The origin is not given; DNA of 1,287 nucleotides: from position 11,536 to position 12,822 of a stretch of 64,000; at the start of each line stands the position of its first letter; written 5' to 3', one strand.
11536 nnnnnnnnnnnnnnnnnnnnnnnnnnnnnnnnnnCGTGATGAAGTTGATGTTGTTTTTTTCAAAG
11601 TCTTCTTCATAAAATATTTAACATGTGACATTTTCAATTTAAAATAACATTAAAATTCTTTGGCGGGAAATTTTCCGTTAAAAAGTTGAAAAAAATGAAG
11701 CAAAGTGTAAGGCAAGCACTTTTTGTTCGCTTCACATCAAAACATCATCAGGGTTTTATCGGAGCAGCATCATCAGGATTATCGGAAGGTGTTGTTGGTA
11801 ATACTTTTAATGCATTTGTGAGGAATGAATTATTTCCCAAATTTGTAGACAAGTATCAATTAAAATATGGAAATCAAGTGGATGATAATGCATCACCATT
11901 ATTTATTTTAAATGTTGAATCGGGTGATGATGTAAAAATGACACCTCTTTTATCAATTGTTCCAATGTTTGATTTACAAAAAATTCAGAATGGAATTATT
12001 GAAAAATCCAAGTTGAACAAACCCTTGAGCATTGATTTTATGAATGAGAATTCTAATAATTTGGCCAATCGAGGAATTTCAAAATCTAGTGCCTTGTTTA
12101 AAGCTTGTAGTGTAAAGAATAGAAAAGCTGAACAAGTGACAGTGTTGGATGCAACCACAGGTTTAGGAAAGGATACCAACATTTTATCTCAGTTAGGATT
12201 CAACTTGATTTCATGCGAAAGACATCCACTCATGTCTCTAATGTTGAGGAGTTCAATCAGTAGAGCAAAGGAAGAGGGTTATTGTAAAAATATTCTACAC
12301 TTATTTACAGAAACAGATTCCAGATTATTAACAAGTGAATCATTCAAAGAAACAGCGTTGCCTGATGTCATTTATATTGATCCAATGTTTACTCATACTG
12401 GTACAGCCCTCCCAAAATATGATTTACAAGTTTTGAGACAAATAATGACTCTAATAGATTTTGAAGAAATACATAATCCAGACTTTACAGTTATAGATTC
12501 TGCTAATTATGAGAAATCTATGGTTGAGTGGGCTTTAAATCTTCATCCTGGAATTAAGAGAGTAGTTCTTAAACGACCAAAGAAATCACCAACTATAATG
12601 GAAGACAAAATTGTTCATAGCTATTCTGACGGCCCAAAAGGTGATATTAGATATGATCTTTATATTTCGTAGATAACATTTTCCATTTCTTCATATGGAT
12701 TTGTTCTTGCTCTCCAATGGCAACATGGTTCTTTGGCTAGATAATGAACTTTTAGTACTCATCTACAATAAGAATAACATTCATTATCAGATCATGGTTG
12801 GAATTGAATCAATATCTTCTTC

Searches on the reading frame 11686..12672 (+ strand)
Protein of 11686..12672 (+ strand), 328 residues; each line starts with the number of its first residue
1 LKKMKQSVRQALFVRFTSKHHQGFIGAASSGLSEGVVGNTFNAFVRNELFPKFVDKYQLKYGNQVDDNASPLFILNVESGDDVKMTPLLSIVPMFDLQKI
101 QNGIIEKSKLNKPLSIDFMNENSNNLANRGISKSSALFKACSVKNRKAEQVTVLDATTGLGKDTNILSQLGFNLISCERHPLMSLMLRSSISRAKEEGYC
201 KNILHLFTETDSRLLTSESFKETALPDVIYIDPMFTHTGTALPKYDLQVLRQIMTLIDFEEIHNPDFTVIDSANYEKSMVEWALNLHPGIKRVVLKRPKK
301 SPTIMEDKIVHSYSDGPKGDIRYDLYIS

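Call 16: search_protein_families(library=pfam, proteins=[window:11686-12672:+], max_evalue=0.0001)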
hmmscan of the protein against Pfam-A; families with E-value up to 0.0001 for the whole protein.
window:11686-12672:+ (328 aa): 1 family
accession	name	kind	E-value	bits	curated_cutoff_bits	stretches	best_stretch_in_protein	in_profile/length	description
PF04445.19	SAM_MT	-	5.1e-31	108.3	26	1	109-254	33-177/230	Putative SAM-dependent methyltransferase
